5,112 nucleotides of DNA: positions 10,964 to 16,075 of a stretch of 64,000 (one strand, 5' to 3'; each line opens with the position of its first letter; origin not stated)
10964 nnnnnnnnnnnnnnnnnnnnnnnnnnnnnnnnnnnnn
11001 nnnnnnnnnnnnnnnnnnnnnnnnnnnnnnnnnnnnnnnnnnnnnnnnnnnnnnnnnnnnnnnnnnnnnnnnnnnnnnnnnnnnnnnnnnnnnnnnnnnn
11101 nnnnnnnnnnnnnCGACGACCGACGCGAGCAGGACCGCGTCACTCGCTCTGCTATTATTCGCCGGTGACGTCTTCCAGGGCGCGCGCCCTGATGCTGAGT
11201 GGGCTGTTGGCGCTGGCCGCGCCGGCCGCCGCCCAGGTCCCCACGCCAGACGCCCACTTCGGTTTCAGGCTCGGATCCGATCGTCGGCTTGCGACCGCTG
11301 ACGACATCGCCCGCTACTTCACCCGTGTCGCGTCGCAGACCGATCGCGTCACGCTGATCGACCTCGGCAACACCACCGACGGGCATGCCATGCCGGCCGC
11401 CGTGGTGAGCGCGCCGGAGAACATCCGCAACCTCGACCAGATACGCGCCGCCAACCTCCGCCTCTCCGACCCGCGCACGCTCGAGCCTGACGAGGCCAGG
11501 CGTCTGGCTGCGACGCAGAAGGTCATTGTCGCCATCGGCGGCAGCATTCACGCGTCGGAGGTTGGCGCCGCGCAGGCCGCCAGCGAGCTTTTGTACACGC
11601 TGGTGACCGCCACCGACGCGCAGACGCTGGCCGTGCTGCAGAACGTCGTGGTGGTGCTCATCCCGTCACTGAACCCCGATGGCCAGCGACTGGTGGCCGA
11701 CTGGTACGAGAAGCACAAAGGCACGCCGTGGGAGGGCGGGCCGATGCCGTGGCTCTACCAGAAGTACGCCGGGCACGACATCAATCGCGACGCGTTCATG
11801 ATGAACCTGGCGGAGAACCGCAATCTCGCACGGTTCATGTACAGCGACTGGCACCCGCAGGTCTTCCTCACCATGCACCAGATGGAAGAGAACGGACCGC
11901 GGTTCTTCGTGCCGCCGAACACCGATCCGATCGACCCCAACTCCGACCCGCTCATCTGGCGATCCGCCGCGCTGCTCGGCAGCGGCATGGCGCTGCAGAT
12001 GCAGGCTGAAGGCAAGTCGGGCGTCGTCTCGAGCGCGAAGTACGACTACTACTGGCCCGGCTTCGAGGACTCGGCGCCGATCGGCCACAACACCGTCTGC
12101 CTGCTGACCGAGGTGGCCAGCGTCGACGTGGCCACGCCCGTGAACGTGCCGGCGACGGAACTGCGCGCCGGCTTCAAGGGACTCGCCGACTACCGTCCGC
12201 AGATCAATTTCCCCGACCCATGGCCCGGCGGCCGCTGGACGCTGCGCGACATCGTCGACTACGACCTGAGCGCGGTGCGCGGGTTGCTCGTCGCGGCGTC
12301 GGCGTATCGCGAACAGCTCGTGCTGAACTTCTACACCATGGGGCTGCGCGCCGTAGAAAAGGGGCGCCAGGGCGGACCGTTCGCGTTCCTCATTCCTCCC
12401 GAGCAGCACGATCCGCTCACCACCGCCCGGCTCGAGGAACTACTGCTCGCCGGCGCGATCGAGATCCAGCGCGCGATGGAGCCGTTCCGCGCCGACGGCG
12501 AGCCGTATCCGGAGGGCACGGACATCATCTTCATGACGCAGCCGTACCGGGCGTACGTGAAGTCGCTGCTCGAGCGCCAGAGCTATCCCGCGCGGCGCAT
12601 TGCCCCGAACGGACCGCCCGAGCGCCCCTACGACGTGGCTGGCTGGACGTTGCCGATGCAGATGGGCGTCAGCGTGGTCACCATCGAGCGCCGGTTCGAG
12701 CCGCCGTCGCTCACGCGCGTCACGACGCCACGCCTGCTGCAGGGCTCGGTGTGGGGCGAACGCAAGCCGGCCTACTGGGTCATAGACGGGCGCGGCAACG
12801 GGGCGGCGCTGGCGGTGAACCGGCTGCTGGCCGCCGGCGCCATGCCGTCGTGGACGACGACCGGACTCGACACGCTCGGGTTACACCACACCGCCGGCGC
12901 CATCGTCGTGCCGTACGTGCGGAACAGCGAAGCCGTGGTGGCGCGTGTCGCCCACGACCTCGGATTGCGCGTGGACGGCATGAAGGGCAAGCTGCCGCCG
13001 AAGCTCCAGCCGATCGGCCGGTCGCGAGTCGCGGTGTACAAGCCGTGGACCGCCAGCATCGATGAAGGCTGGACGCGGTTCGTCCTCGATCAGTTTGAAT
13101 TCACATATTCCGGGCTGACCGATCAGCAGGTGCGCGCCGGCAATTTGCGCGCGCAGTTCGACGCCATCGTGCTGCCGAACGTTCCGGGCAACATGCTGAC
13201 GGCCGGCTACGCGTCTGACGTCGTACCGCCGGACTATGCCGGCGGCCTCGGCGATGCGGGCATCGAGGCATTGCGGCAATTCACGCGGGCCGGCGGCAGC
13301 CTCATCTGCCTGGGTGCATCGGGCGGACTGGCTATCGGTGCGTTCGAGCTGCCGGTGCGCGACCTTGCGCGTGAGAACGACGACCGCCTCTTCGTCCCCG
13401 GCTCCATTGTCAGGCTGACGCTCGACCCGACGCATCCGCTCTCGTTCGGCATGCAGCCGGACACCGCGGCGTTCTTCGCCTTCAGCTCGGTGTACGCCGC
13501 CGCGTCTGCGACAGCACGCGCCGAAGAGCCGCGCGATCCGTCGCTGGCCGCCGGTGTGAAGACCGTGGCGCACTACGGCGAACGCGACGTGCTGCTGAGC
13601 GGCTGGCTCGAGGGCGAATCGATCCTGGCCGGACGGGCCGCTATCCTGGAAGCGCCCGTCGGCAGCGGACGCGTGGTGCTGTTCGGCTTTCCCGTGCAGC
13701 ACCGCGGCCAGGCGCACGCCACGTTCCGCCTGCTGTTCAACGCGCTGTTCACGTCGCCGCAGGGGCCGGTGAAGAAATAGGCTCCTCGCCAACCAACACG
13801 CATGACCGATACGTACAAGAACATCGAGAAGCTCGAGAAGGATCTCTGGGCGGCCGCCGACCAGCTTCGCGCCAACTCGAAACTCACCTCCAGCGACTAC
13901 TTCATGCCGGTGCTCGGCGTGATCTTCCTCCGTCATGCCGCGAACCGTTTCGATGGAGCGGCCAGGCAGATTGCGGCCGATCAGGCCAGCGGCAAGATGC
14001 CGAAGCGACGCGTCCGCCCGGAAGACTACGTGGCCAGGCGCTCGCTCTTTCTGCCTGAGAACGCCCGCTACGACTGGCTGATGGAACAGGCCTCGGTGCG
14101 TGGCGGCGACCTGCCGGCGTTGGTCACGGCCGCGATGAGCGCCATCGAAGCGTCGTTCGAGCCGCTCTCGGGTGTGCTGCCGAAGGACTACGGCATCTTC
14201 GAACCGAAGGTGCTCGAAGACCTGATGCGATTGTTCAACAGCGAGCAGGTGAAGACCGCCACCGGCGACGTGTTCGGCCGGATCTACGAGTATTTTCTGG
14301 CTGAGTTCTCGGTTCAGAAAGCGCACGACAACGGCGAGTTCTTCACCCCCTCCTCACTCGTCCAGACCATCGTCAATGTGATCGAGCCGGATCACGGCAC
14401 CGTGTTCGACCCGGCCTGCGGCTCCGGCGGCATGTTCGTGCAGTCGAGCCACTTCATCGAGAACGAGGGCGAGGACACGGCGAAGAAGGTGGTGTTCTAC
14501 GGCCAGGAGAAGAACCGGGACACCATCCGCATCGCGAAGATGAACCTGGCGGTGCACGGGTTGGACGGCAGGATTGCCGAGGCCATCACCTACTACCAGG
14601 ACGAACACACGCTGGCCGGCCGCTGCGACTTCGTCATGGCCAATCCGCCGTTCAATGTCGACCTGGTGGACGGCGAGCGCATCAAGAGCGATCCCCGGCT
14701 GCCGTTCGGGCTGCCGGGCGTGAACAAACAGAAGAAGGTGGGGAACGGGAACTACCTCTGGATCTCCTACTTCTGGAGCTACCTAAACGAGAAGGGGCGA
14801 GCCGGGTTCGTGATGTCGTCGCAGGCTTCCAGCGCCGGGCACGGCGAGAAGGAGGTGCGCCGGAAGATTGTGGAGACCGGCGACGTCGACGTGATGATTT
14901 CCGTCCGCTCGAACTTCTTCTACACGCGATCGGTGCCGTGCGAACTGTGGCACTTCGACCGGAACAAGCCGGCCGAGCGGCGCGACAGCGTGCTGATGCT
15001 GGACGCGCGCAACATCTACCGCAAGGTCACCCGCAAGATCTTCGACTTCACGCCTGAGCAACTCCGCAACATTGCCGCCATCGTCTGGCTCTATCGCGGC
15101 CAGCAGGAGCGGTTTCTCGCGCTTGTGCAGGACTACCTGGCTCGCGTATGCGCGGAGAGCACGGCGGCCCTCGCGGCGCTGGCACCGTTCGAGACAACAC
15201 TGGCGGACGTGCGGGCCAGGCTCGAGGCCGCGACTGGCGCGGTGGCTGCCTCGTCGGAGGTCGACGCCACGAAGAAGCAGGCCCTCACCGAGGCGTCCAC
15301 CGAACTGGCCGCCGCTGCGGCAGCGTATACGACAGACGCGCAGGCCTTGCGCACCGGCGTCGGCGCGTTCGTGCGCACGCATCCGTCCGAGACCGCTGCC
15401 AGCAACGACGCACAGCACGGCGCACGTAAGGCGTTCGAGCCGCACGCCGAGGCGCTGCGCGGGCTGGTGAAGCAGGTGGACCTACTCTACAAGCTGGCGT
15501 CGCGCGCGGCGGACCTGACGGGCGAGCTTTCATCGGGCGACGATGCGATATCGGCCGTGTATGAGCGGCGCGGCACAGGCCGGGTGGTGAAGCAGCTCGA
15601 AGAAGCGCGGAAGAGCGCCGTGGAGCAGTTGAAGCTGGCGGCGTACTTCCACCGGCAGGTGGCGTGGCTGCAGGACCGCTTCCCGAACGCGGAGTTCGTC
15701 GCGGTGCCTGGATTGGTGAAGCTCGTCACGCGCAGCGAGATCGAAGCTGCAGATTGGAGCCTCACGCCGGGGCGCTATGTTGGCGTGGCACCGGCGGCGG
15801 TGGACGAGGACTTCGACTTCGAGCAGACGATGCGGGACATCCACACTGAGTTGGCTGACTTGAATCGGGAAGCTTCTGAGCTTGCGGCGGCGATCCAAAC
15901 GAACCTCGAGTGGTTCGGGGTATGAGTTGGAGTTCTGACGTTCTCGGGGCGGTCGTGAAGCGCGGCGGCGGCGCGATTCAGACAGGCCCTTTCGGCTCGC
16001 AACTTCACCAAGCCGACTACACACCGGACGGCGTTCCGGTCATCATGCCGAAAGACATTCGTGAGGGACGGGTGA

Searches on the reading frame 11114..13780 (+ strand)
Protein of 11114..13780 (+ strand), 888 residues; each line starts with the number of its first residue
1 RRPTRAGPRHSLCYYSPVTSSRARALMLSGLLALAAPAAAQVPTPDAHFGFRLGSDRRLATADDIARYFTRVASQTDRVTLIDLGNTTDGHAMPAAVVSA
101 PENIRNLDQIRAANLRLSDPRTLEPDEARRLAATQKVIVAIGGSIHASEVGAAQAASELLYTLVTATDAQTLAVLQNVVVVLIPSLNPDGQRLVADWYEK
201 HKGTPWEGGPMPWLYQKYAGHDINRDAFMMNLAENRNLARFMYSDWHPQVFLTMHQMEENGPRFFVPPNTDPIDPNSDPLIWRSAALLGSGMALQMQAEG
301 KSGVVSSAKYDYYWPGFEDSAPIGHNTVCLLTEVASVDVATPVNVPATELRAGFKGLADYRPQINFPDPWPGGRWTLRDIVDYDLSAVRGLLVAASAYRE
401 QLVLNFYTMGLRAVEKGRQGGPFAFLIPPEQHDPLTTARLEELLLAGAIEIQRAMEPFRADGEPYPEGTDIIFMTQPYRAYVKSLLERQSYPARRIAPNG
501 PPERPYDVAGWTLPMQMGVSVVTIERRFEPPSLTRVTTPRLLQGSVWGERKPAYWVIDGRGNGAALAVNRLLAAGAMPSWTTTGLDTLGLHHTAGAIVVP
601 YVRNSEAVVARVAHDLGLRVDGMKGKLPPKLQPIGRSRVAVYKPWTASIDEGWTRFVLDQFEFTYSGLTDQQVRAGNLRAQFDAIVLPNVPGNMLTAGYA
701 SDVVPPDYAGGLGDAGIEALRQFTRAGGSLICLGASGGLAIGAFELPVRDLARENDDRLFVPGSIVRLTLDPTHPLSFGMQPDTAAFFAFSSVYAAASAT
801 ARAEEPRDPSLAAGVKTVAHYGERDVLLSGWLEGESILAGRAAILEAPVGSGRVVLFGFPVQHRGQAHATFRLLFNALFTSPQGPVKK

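Call 9: search_protein_families(library=pfam, proteins=[window:11114-13780:+], max_evalue=0.001)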
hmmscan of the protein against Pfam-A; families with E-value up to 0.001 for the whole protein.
window:11114-13780:+ (888 aa): 1 family
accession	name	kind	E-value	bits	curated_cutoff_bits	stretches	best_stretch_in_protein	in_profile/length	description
PF00246.29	Peptidase_M14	-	1.7e-14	54.5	21.6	1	72-226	8-132/286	Zinc carboxypeptidase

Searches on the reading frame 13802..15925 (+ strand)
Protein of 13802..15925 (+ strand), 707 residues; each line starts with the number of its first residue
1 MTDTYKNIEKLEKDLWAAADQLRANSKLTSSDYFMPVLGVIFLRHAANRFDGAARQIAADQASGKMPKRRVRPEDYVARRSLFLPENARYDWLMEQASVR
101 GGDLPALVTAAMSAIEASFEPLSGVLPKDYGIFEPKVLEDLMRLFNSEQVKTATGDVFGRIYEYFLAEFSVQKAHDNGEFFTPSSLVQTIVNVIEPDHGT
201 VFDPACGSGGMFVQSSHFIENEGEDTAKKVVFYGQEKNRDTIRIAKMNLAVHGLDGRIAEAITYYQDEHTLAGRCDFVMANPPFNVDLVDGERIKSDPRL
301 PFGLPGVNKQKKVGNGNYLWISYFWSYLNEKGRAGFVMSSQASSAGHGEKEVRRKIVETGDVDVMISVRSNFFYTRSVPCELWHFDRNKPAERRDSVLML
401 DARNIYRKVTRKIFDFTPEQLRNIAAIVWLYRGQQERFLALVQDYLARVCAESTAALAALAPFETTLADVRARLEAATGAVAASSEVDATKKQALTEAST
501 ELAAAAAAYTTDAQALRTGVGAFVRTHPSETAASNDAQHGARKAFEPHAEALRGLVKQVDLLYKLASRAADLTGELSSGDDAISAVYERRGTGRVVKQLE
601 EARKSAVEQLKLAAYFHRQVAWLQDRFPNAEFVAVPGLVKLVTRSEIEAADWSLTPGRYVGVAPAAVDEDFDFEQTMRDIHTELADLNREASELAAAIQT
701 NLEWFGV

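Call 9: search_protein_families(library=pfam, proteins=[window:13802-15925:+], max_evalue=0.001)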
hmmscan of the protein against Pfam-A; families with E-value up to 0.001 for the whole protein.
window:13802-15925:+ (707 aa): 4 families
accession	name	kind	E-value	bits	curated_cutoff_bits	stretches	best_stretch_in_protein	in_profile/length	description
PF02384.22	N6_Mtase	-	8.1e-72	242.6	20.4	1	155-430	3-274/311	N-6 DNA Methylase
PF12161.14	HsdM_N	-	2.7e-15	57.6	24.5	1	11-145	1-135/135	HsdM N-terminal domain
PF01170.24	UPF0020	-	3.9e-05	23.9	22.3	1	190-288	20-135/197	RMKL-like, methyltransferase domain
PF05175.20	MTS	-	0.00032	20.8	23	1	192-288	25-112/170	Methyltransferase small domain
